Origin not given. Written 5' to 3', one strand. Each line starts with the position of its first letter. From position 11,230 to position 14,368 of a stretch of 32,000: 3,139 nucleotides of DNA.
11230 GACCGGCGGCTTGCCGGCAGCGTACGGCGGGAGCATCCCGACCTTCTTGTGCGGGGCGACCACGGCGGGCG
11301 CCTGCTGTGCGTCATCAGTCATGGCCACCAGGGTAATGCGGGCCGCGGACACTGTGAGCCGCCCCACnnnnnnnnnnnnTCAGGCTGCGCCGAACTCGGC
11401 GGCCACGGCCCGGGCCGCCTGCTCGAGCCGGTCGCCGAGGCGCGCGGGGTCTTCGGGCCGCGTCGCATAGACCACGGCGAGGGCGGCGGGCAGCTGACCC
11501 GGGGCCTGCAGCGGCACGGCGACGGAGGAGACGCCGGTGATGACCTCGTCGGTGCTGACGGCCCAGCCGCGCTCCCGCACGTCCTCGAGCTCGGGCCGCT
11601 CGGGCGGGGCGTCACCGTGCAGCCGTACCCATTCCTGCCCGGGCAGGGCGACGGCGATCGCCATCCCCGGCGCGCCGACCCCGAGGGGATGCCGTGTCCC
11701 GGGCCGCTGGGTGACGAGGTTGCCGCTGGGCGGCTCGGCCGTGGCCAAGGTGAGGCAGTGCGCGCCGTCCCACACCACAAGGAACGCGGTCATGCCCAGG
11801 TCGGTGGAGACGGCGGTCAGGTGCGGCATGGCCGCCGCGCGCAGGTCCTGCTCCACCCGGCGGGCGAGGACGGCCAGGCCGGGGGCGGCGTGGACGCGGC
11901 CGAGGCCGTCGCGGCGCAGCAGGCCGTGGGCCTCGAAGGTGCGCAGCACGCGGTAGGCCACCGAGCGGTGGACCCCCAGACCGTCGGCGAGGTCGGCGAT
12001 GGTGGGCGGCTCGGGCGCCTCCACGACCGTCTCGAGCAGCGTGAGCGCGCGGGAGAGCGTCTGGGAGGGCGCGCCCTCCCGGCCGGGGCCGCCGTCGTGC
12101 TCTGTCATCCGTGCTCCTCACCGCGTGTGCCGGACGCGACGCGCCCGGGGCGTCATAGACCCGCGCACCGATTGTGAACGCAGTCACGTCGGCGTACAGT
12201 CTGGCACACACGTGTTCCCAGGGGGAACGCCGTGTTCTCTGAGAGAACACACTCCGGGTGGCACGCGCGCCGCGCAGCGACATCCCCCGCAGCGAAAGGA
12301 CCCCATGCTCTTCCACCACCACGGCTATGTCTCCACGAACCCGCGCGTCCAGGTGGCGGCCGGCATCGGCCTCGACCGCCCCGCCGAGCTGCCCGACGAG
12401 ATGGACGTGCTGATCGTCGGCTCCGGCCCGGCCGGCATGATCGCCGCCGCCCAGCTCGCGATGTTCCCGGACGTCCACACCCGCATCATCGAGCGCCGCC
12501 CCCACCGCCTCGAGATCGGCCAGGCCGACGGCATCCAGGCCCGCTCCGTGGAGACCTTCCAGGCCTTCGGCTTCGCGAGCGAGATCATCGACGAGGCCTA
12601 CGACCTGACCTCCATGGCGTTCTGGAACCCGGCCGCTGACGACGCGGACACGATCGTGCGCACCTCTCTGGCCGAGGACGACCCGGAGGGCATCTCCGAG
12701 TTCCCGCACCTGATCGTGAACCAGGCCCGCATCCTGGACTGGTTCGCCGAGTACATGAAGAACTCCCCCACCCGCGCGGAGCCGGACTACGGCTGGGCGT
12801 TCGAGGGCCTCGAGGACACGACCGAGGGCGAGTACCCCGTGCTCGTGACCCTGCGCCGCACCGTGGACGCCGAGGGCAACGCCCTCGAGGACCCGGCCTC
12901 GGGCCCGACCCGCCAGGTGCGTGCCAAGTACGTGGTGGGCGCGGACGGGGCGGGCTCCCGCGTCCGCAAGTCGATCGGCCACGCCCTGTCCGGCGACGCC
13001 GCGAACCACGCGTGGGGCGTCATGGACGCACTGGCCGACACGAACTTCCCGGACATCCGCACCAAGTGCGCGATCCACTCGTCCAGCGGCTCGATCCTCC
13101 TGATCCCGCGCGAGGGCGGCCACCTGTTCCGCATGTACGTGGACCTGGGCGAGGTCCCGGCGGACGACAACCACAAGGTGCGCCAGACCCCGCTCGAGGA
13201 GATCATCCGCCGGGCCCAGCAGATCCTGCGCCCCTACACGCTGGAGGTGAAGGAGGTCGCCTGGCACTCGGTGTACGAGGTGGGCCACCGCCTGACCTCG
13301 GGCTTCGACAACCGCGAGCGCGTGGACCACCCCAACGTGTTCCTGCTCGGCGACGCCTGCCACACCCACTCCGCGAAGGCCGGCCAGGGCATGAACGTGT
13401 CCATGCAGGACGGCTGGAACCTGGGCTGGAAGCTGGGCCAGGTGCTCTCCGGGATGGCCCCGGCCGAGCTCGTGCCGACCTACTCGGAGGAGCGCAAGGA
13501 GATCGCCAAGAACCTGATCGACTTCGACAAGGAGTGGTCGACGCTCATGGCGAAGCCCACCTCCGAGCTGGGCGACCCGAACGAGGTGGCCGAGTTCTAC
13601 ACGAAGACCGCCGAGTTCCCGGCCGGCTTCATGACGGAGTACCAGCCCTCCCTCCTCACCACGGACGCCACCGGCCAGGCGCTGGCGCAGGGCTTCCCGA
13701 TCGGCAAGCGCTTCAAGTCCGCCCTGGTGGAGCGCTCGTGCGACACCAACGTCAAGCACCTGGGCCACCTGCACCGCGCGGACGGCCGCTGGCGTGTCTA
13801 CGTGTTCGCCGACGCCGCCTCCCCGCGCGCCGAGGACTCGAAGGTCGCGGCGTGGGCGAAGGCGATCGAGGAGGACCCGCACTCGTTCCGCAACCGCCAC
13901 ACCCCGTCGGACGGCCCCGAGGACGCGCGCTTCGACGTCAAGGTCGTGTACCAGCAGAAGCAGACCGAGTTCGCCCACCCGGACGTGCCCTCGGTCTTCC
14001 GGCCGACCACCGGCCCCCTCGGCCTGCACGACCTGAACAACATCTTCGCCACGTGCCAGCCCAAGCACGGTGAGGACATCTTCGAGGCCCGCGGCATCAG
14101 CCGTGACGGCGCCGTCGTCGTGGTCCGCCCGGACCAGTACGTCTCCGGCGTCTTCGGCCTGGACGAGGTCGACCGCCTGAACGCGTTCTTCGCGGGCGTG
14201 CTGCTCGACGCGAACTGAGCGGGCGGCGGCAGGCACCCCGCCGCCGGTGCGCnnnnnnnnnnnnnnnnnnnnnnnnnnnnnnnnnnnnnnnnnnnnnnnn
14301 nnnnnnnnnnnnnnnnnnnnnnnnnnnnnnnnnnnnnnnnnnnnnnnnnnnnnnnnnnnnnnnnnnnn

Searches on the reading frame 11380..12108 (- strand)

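Call 14: search_protein_families(library=pfam, proteins=[window:11380-12108:-], max_evalue=0.00001)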
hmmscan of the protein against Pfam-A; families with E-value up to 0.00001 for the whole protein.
window:11380-12108:- (242 aa): 2 families
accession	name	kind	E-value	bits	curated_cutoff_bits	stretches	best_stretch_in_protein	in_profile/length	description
PF09339.16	HTH_IclR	-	3.7e-13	49.5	22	1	17-68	1-52/52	IclR helix-turn-helix domain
PF01614.24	IclR_C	-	3.3e-11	43.5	24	0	172-234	105-171/174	Bacterial transcriptional regulator IclR C-terminal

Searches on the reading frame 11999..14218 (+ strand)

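Call 14: search_protein_families(library=pfam, proteins=[window:11999-14218:+], max_evalue=0.00001)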
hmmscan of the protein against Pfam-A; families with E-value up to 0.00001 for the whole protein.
window:11999-14218:+ (739 aa): 2 families
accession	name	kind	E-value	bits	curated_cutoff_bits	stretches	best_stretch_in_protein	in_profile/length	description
PF01494.25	FAD_binding_3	-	1.1e-58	199.6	22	1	134-509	1-348/349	FAD binding domain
PF07976.19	Phe_hydrox_dim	-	2e-53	181.7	24.9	1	546-737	1-195/197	Phenol hydroxylase, C-terminal dimerisation domain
